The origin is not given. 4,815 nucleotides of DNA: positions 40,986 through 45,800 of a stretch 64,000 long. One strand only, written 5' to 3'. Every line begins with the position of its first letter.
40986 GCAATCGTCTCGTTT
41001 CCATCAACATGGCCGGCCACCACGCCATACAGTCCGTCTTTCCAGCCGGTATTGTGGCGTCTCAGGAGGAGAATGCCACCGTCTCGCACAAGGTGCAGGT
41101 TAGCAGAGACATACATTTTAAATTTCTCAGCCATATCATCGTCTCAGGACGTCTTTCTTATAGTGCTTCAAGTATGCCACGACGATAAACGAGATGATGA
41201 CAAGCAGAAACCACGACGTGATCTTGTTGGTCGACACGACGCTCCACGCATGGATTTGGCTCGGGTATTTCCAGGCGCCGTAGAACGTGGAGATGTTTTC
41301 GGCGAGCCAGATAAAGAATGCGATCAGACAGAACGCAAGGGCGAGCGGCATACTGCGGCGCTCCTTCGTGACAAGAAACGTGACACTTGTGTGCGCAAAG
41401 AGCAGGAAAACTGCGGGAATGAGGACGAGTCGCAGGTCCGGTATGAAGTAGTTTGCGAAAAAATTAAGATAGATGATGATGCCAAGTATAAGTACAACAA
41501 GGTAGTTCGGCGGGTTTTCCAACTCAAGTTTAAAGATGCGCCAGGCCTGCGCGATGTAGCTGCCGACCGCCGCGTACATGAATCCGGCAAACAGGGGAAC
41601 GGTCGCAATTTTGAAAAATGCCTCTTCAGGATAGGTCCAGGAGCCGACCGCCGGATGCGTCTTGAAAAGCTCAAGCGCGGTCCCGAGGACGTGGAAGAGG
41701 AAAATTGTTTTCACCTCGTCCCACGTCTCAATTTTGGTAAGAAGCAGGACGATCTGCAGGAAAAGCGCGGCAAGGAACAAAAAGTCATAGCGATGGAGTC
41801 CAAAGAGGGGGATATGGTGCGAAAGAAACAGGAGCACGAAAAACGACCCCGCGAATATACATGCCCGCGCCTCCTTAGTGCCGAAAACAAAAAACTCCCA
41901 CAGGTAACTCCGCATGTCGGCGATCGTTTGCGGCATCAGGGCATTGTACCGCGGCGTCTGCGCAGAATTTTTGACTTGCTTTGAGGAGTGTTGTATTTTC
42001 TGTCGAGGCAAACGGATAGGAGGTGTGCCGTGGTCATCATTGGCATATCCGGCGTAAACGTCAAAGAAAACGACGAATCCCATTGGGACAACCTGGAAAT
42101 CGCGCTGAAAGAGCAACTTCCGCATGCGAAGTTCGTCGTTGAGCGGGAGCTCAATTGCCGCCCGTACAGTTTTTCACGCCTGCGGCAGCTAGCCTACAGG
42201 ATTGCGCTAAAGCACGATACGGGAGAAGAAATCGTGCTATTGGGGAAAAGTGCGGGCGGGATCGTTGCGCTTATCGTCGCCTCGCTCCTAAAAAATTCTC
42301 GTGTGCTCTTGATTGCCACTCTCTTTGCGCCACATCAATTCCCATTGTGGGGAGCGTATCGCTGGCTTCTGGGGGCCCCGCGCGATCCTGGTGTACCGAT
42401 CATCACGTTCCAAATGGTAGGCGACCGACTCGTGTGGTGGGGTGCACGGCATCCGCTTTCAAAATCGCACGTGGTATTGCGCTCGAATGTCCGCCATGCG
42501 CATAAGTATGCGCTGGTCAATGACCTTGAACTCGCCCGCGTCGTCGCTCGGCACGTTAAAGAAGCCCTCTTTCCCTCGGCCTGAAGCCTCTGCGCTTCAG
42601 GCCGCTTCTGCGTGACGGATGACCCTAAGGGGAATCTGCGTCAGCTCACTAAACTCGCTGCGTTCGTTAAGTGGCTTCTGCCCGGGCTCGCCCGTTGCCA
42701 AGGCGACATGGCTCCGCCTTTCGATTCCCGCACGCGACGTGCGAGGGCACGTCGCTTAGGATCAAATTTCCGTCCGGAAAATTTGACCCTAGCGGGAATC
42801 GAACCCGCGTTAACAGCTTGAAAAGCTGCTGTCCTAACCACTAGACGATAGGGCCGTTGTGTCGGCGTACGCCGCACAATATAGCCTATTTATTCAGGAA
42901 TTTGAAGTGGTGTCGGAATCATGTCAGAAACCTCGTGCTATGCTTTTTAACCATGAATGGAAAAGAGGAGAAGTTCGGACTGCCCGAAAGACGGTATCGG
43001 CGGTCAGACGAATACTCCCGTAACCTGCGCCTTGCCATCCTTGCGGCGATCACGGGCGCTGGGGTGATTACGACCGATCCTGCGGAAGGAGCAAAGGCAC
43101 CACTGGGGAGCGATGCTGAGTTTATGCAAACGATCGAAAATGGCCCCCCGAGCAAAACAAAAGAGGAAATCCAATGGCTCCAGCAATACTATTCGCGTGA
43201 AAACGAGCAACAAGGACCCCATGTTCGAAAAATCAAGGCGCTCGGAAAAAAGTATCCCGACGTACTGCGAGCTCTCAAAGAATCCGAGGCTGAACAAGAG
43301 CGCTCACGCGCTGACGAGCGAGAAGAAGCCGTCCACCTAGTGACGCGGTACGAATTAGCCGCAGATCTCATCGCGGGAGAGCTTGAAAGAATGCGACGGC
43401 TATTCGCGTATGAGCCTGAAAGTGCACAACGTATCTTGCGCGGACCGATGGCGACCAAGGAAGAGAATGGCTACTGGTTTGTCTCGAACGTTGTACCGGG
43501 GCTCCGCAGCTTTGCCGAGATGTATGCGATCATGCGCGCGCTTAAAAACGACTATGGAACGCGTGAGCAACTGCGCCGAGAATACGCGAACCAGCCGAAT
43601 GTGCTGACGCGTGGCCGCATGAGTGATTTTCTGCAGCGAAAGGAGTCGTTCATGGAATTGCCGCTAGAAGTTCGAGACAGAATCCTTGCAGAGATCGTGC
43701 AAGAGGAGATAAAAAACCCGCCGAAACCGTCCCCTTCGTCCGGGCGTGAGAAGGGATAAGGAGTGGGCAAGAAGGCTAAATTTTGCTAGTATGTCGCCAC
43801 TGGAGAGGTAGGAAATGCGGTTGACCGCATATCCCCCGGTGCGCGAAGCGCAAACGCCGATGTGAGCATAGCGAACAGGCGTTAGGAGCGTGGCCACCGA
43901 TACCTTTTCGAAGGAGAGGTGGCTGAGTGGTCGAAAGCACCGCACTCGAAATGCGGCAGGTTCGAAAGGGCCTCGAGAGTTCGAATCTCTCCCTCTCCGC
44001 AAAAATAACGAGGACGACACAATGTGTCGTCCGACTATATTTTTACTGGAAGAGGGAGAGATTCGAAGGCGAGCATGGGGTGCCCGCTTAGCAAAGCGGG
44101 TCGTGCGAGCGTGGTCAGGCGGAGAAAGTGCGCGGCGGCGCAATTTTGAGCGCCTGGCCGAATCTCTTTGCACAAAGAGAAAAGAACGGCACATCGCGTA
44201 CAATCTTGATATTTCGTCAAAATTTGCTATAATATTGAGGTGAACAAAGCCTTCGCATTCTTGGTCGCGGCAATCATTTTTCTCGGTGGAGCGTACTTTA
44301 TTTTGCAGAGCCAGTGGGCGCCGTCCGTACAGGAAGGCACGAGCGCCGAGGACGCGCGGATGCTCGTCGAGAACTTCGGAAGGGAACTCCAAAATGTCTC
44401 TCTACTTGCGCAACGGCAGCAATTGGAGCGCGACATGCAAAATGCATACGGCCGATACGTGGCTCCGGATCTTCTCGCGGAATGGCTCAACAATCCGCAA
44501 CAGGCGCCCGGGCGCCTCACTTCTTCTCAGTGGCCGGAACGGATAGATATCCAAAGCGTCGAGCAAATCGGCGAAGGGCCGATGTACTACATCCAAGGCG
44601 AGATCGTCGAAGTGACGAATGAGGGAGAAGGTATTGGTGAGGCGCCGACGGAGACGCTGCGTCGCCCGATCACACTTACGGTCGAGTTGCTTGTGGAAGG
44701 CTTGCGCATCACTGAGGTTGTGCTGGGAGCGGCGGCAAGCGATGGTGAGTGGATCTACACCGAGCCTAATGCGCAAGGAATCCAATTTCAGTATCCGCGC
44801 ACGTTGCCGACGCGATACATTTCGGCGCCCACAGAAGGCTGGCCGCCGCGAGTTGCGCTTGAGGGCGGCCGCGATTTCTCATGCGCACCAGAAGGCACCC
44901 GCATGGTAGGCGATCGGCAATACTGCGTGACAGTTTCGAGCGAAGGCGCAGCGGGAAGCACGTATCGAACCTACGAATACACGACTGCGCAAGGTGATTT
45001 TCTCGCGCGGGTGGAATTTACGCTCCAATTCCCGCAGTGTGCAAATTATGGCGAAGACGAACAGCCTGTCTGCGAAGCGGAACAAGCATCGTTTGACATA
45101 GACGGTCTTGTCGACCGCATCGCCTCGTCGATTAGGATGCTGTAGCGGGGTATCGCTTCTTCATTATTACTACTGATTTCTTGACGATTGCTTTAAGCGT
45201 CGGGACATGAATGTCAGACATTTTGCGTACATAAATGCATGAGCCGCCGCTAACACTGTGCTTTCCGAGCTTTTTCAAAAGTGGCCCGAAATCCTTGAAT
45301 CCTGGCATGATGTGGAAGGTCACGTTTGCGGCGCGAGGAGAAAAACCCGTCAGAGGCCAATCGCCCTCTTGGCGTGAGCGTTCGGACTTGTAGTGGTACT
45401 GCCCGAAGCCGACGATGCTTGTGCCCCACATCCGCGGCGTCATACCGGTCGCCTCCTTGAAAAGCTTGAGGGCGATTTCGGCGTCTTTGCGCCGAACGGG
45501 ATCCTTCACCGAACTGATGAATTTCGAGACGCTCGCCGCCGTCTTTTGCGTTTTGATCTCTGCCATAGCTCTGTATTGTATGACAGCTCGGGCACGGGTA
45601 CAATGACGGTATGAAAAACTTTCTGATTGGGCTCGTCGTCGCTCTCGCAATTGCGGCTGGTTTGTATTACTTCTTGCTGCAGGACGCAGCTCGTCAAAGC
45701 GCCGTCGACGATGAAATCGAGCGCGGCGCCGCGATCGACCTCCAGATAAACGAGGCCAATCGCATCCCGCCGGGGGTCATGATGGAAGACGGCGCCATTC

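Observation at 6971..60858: Leaderless transcription appears to be the default: extended -10 boxes (TGnTAnnnT) sit 6-9 nt upstream of at least 18 start codons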

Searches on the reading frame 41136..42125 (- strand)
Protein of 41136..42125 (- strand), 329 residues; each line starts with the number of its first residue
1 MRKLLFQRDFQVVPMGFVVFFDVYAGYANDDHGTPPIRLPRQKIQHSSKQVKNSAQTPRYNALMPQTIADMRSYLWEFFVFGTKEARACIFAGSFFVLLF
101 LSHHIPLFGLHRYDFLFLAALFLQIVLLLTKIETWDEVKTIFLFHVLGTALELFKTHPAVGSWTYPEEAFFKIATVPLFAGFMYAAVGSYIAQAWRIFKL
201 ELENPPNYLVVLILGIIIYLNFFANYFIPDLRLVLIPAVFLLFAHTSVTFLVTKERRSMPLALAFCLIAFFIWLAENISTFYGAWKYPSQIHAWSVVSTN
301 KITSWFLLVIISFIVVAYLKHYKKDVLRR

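Call 47: search_protein_families(library=pfam, proteins=[window:41136-42125:-], max_evalue=0.001)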
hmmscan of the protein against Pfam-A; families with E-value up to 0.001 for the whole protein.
window:41136-42125:- (329 aa): 1 family
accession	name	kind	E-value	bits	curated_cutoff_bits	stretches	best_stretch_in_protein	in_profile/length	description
PF05675.17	DUF817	-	6e-94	314.6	25.9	1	77-313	1-237/237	Protein of unknown function (DUF817)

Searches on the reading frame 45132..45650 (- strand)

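Call 47: search_protein_families(library=pfam, proteins=[window:45132-45650:-], max_evalue=0.001)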
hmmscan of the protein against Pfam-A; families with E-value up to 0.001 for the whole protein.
window:45132-45650:- (172 aa): 1 family
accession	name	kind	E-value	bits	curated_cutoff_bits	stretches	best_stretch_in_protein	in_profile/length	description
PF08818.16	DUF1801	-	8.7e-09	36.1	27.2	1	54-160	2-85/85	Domain of unknown function (DU1801)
